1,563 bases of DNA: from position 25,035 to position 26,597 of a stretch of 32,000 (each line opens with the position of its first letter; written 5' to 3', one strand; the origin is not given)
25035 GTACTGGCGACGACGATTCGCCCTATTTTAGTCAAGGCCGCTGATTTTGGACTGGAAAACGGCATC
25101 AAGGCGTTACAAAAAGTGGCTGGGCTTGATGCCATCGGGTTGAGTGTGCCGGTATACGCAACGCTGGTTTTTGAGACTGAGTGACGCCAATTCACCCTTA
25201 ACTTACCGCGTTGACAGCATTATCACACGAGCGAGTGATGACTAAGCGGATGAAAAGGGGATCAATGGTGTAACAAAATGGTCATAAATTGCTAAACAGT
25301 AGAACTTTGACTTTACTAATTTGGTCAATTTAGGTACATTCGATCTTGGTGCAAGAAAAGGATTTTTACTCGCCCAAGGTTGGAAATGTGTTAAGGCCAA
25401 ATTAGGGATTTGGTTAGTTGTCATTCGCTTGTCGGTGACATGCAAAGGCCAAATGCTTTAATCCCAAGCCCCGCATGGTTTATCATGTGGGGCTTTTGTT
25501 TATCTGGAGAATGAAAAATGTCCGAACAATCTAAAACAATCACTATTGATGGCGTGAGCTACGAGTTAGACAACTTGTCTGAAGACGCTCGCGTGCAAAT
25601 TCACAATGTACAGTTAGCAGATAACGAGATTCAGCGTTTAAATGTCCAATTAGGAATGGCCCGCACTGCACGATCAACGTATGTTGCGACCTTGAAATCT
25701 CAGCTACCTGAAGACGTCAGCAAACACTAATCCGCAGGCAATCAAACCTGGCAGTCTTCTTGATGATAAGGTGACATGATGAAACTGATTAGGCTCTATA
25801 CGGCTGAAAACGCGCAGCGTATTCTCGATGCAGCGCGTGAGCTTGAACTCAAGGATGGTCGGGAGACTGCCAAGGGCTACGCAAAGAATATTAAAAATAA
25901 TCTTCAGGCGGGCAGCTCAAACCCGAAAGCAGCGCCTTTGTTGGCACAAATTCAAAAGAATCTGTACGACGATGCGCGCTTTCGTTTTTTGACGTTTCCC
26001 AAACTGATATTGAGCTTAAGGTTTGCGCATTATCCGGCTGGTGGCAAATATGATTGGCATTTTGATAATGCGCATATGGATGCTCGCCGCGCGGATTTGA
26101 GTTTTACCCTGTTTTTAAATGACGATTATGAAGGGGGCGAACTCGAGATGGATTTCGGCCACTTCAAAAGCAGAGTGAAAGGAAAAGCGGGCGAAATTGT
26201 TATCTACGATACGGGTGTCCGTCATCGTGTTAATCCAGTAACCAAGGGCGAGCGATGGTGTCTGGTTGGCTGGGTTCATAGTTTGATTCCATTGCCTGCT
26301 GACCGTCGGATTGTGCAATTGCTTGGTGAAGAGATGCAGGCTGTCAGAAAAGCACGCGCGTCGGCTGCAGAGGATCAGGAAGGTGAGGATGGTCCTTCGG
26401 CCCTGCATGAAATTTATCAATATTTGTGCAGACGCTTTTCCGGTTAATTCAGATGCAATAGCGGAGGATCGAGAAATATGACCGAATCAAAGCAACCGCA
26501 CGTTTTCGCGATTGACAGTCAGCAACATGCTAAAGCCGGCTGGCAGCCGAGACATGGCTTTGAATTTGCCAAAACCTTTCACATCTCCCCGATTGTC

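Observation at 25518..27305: A small-protein / PKHD-type 2OG hydroxylase / SapC-family operon embedded among T1SS cargo genes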

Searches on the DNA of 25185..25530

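Call 55: search_rna_families(source=window, start=25185, end=25530, threshold=evalue, max_evalue=1)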
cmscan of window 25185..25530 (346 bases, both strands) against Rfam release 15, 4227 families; matches with E-value up to 1: 1.
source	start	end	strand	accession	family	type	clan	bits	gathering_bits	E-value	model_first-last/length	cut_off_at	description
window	25359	25501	+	RF00515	PyrR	Cis-reg;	-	21.5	54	0.84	1-115/115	no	PyrR binding site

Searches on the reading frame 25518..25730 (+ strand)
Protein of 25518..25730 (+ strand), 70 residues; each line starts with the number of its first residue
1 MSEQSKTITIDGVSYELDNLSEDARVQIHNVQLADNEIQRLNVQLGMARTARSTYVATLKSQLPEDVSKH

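Call 3: search_protein_families(library=pfam, proteins=[window:25518-25730:+], max_evalue=0.01)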
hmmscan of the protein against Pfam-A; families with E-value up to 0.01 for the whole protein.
window:25518-25730:+ (70 aa): 2 families
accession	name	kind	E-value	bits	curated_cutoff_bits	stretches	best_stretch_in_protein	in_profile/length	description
PF20045.4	DUF6447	-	2.1e-06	27.8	27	1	3-63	8-68/75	Family of unknown function (DUF6447)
PF25653.1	HMG-CoA_red_N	-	0.0085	17.1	27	1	7-53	12-59/115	Hydroxymethylglutaryl-CoA reductase, N-terminal domain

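Call 4: search_protein_families(library=ncbifam, proteins=[window:25518-25730:+], max_evalue=0.01)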
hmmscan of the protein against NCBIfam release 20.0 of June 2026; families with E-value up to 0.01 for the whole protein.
window:25518-25730:+ (70 aa): 0 families

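Call 13: find_homologous_proteins(query=window:25518-25727:+, max_evalue=0.01)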
Query window:25518-25727:+ (70 aa): 1 proteins with E <= 0.01 among 1 candidates.
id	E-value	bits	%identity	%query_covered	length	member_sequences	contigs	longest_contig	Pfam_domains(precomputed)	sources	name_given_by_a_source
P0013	2.7e-36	139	100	100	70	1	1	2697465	PF20045.5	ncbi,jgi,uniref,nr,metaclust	ncbi:hypothetical protein Q7C_2310 [Methylophaga frappieri]|jgi:hypothetical protein|uniref:Uncharac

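Call 90: predict_structure(protein=window:25518-25727:+)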
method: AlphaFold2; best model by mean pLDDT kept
length: 70 residues; sequences in the alignment: 1
mean_pLDDT: 85.0   pTM: 0.52
mean pLDDT of the five models: 85.0, 83.0, 82.9, 59.6, 49.9
residues with pLDDT >= 90: 32; 70-90: 28; 50-70: 8; < 50: 2
segments of 3 or more residues with pLDDT < 50: none
pLDDT, mean of each block of 10 residues (from residue 1): 68 82 89 96 98 94 68
secondary structure, 60 per line:
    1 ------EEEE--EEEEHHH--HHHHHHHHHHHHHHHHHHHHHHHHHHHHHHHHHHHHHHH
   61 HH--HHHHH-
elements in order: E7-10 E13-16 H22-62 H65-69

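Call 93: fold_search(model_id=the predicted structure, library=pdb)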
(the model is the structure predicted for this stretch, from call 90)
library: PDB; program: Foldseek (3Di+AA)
matches with E <= 10: 30; with E <= 0.001: 0
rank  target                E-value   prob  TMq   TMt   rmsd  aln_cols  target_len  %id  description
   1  6lgl_k                5.2e+00  0.06  0.29  0.09   9.9        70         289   27  The atomic structure of varicella-zoster virus A-capsid (released 2020-07-29)
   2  5g0z                  5.2e+00  0.03  0.18  0.06  12.9        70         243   16  Structure of native granulovirus polyhedrin determined using an X-ray free-electron laser (released 2017-02-22)
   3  6lgn_m                6.0e+00  0.06  0.22  0.08   6.9        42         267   26  The atomic structure of varicella zoster virus C-capsid (released 2020-07-29)
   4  9cq2_A                6.4e+00  0.16  0.18  0.06   1.4        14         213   28  CtfAB E46D active site mutant hydrolase (released 2025-02-05)
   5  8k9h_D                6.4e+00  0.14  0.18  0.06   1.4        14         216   36  Complex structure of Acetoacetate:butyrate/acetate coenzyme A transferase and Butyrate-acetoacetate CoA-transferase su (released 2024-08-07)
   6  6lgl_l                6.4e+00  0.03  0.18  0.07  11.9        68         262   25  The atomic structure of varicella-zoster virus A-capsid (released 2020-07-29)
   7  5dbn_A                6.9e+00  0.12  0.18  0.06   1.5        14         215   36  Crystal structure of AtoDA complex (released 2016-08-24)
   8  7o84_B                7.4e+00  0.08  0.19  0.04   2.9        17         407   18  Structure of the PL6 family alginate lyase Pedsa0632 from Pseudopedobacter saltans in complex with substrate (released 2021-07-28)
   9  3or3_A                7.4e+00  0.05  0.20  0.11   6.5        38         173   34  Restriction endonuclease HPY188I in complex with product DNA (released 2010-10-20)
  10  6lgn_k                7.4e+00  0.05  0.20  0.07   6.5        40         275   22  The atomic structure of varicella zoster virus C-capsid (released 2020-07-29)
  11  1x4k_MODEL_1_A        7.9e+00  0.11  0.19  0.19   4.6        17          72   12  Solution structure of LIM domain in LIM-protein 3 (released 2005-11-14)
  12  4azg_B                7.9e+00  0.07  0.18  0.03   1.8        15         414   40  Differential inhibition of the tandem GH20 catalytic modules in the pneumococcal exo-beta-D-N-acetylglucosaminidase, S (released 2013-07-10)
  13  5g3x                  7.9e+00  0.02  0.17  0.06  11.2        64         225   17  Structure of recombinant granulovirus polyhedrin (released 2017-02-22)
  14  1k6d_B                8.5e+00  0.12  0.18  0.06   1.4        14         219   36  CRYSTAL STRUCTURE OF ACETATE COA-TRANSFERASE ALPHA SUBUNIT (released 2002-06-26)
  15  4fez_A                8.5e+00  0.09  0.16  0.04   1.4        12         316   33  Inosine 5'-monophosphate dehydrogenase from Vibrio cholerae, deletion mutant (released 2012-06-13)
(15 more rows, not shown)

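Call 99: search_protein_families(library=phrogs, proteins=[window:25518-25727:+], max_evalue=0.01)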
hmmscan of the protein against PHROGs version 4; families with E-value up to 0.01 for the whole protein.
window:25518-25727:+ (70 aa): 0 families

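Call 100: search_protein_families(library=padloc, proteins=[window:25518-25727:+], max_evalue=0.01)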
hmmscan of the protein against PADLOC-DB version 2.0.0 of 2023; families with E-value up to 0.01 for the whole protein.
window:25518-25727:+ (70 aa): 0 families

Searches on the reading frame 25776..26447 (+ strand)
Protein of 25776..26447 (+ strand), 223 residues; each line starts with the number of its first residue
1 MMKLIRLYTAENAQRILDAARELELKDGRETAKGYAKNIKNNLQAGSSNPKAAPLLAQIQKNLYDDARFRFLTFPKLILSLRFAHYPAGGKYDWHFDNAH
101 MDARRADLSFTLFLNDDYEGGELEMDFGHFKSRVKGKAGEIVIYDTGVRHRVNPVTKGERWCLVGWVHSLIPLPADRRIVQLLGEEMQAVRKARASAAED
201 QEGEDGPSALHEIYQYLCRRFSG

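Call 3: search_protein_families(library=pfam, proteins=[window:25776-26447:+], max_evalue=0.01)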
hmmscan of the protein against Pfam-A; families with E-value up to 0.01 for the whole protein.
window:25776-26447:+ (223 aa): 2 families
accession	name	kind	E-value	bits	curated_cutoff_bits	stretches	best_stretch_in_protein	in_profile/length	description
PF13640.12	2OG-FeII_Oxy_3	-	3.2e-17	63.7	27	1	82-168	2-98/98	2OG-Fe(II) oxygenase superfamily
PF03171.26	2OG-FeII_Oxy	-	0.0039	17.9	23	1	85-168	8-100/101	2OG-Fe(II) oxygenase superfamily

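Call 4: search_protein_families(library=ncbifam, proteins=[window:25776-26447:+], max_evalue=0.01)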
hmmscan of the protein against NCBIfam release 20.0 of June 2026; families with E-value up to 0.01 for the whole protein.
window:25776-26447:+ (223 aa): 4 families
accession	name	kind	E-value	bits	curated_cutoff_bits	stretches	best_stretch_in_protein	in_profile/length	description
NF003974.0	PRK05467.1-3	equivalog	1.7e-44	152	143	1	4-198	5-203/221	Fe2+-dependent dioxygenase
NF003975.0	PRK05467.1-4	equivalog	1.1e-33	116.6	180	1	2-221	3-223/226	Fe2+-dependent dioxygenase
NF003973.0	PRK05467.1-2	equivalog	2.3e-25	89.5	336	1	12-196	16-205/227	Fe2+-dependent dioxygenase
NF003972.0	PRK05467.1-1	equivalog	1.6e-20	73.5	399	1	9-198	10-205/225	PKHD-type hydroxylase YbiX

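Call 15: search_solved_structures(query=window:25776-26444:+, max_evalue=0.01, show_alignments=1)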
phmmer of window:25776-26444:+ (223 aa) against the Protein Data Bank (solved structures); distinct sequences matched with E-value up to 0.01: 5.
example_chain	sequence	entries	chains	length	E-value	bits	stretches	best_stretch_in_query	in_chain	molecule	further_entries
9ghl_A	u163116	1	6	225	2.4e-25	92.7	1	5-189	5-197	PKHD-type hydroxylase PiuC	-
9qn1_A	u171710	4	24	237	2.8e-25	92.5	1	5-189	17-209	PKHD-type hydroxylase PiuC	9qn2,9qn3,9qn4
9qn0_A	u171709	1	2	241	3e-25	92.4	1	5-188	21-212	PKHD-type hydroxylase PiuC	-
3dkq_A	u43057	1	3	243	1e-19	74.3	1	17-202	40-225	PKHD-type hydroxylase Sbal_3634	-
4iw3_A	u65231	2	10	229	8.8e-05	25.5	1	81-167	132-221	Putative uncharacterized protein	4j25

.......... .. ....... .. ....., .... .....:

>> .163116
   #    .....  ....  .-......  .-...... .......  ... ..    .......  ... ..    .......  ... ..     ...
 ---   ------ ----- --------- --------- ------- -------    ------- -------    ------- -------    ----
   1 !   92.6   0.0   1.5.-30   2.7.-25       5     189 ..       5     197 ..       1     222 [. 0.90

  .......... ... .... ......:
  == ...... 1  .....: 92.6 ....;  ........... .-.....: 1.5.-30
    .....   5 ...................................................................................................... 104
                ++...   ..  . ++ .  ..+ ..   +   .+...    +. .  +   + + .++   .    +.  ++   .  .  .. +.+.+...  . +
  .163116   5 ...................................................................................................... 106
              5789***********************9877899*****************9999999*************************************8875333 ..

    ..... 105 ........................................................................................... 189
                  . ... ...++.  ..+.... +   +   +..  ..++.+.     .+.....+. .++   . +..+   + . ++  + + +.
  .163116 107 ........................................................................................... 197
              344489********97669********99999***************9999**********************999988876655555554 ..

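Call 47: find_homologous_proteins(query=window:25776-26444:+, max_evalue=0.00001)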
Query window:25776-26444:+ (223 aa): 47 proteins with E <= 0.00001 among 299 candidates.
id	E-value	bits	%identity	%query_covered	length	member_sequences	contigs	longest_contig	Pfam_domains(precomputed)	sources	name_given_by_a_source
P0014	8.6e-147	505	100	100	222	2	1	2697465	PF13640.13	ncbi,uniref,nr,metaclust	ncbi:Iron-uptake factor PiuC [Methylophaga frappieri]|uniref:Iron-uptake factor PiuC n=2 Tax=Methylo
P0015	1.5e-37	147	39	100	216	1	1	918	PF13640.13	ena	-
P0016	6.7e-27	113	42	81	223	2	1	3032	PF13640.13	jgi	-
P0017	1.3e-25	108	39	70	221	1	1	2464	PF13640.13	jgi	jgi:PKHD-type hydroxylase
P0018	5.2e-25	106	36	100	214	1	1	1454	PF13640.13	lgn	-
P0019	1.4e-24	105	40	68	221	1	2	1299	PF13640.13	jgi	-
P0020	1.3e-23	102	36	100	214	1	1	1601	PF13640.13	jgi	jgi:PKHD-type hydroxylase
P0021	2.8e-23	101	42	71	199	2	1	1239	PF13640.13,PF18331.7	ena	-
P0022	8.7e-23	99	33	99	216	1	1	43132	PF13640.13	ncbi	-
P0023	1.8e-22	98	36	71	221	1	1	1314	PF13640.13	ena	-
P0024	4.3e-22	97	39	79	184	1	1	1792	PF13640.13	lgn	-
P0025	1.1e-21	96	39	71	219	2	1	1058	PF13640.13,PF18331.7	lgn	-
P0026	2.6e-21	94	39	78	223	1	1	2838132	PF13640.13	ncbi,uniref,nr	ncbi:Fe2+-dependent dioxygenase [Sneathiella limimaris]|uniref:Fe2+-dependent dioxygenase n=1 Tax=Sn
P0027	3.7e-21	94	34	99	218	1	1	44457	PF13640.13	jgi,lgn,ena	-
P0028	5.4e-21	93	38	69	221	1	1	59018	PF13640.13,PF18331.7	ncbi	-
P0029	1.8e-20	92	37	71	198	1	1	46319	PF13640.13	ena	-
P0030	2.8e-20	91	38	74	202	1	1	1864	PF13640.13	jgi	jgi:PKHD-type hydroxylase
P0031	8.5e-20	89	33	99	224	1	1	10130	PF13640.13,PF18331.7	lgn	-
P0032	1.3e-19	89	35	83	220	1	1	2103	PF13640.13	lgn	-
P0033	1.3e-19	89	34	93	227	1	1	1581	PF13640.13,PF18331.7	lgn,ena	-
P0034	4.7e-19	87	32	97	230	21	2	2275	PF13640.13,PF18331.7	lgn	-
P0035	2.1e-18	85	33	90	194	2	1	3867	PF13640.13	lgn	-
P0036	2.5e-18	85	31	86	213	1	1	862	PF13640.13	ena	-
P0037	7.4e-17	80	36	70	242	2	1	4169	PF13640.13,PF18331.7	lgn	-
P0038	1.3e-16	79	32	100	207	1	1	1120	PF13640.13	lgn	-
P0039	7.2e-16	77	35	85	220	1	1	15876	PF13640.13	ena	-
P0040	9.5e-16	76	33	82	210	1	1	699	PF13640.13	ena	-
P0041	3.5e-14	71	36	82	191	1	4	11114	PF13640.13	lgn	-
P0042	8.8e-14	70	44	46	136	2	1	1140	PF13640.13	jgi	jgi:PKHD-type hydroxylase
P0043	1.9e-13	69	36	67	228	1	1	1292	PF13640.13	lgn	-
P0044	2.8e-13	68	31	92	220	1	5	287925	PF13640.13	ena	-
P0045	2.9e-13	68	31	73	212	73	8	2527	PF13640.13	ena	-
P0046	4.7e-13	67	48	36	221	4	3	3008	PF13640.13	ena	-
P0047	5.1e-13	67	33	76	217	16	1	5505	PF13640.13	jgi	jgi:PKHD-type hydroxylase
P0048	1.0e-12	66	32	73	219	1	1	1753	PF13640.13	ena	-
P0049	1.3e-12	66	31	73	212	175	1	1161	PF13640.13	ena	-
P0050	4.4e-12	64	48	35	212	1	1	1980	PF13640.13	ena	-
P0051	5.8e-12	64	30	73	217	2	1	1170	PF13640.13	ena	-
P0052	1.6e-11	62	29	83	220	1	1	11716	PF13640.13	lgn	-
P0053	2.1e-11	62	46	35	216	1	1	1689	PF13640.13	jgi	jgi:PKHD-type hydroxylase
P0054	2.8e-11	62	29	73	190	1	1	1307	PF13640.13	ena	-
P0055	3.8e-11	61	44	35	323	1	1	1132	PF13640.13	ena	-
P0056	4.7e-11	61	45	36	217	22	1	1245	PF13640.13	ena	-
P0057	6.4e-11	60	42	40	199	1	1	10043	PF13640.13,PF03171.27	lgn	-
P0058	1.2e-9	56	42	35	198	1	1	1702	PF13640.13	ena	-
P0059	1.7e-9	56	41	36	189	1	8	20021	PF13640.13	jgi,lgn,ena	-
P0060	3.4e-9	55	36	39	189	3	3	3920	PF13640.13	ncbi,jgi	jgi:PKHD-type hydroxylase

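Call 48: find_encoding_contigs(protein=P0022, flank=8000, max_places=1)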
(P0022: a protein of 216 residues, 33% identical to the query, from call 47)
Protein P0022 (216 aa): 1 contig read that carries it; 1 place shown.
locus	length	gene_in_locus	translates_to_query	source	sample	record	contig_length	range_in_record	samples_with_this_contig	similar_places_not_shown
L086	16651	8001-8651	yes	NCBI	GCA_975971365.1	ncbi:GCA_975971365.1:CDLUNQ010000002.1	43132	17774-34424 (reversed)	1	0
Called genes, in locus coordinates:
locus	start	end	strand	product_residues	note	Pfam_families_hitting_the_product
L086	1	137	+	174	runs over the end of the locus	-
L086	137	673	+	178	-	-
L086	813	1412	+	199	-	-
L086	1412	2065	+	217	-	-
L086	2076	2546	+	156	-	-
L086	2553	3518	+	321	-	-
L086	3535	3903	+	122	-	-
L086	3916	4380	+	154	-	PF23148:Gp77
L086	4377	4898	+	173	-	PF06763:Minor_tail_Z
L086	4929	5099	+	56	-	-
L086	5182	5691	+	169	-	PF07278:DUF1441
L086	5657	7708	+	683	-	PF05876:GpA_ATPase, PF20454:GpA_nuclease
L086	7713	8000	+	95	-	-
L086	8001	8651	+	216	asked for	PF13640:2OG-FeII_Oxy_3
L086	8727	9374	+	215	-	-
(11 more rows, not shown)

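Call 49: find_encoding_contigs(protein=P0027, flank=8000, max_places=1)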
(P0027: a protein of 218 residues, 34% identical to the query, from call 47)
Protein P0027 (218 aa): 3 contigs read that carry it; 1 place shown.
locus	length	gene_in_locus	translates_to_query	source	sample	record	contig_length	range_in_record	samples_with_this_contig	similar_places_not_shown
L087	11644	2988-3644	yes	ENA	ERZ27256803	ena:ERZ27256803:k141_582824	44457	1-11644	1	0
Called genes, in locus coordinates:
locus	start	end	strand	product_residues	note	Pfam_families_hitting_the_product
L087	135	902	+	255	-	PF07278:DUF1441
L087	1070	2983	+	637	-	PF05876:GpA_ATPase, PF20454:GpA_nuclease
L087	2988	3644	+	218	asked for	PF13640:2OG-FeII_Oxy_3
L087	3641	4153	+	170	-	-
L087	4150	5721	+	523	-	PF05136:Phage_portal_2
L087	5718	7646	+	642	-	PF05065:Phage_capsid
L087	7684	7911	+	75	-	-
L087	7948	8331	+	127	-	-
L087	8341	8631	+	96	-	-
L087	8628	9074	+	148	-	PF06141:Phage_tail_U (weak)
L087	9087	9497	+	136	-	-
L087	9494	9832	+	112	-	-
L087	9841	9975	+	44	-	-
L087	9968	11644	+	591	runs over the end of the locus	PF20155:TMP_3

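Call 50: find_encoding_contigs(protein=P0026, flank=8000, max_places=1)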
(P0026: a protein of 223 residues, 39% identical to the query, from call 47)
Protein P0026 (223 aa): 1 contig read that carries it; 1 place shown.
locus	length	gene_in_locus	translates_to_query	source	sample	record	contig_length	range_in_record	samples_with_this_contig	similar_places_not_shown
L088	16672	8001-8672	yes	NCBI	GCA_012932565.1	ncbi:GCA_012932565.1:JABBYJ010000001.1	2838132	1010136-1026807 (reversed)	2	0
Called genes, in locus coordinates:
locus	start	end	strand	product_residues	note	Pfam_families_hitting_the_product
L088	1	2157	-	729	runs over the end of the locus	-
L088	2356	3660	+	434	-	PF02417:Chromate_transp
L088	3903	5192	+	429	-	PF00571:CBS (faint), PF00512:HisKA, PF02518:HATPase_c, PF13581:HATPase_c_2 (weak)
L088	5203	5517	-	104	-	-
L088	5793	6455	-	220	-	-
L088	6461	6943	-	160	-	PF04542:Sigma70_r2, PF22029:PhyR_sigma2, PF08281:Sigma70_r4_2, PF04545:Sigma70_r4 (weak)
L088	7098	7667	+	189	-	-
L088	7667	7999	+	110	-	-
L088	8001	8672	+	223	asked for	PF13640:2OG-FeII_Oxy_3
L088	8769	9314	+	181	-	-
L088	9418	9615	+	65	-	-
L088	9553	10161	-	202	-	-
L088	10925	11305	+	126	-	-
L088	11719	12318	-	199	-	-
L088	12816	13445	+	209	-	-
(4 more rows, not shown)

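Call 99: search_protein_families(library=phrogs, proteins=[window:25776-26444:+], max_evalue=0.01)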
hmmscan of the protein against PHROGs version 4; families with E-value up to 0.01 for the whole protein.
window:25776-26444:+ (223 aa): 5 families
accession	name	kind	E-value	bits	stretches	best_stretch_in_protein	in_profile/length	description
phrog_61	-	moron, auxiliary metabolic gene and host takeover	2.3e-37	130.3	1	7-179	452-639/689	2OG-Fe(II) oxygenase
phrog_3531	-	moron, auxiliary metabolic gene and host takeover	1.1e-09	38.6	1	83-167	279-361/362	ferrochelatase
phrog_2297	-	DNA, RNA and nucleotide metabolism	2.4e-09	38.7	1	84-168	83-160/163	DNA endonuclease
phrog_274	-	DNA, RNA and nucleotide metabolism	0.00035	21.5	1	73-163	83-173/192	DNA endonuclease V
phrog_13746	-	unknown function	0.0037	18.4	1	75-164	33-114/125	-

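Call 100: search_protein_families(library=padloc, proteins=[window:25776-26444:+], max_evalue=0.01)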
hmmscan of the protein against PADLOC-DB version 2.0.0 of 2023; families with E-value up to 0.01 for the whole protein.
window:25776-26444:+ (223 aa): 1 family
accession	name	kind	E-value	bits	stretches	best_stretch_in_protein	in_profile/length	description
PDLC01653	2OG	-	2.8e-20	70.9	1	82-168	2-81/81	"CAS-I,CAS-II,CAS-III,CAS-IV,CAS-V,CAS-VI; associated"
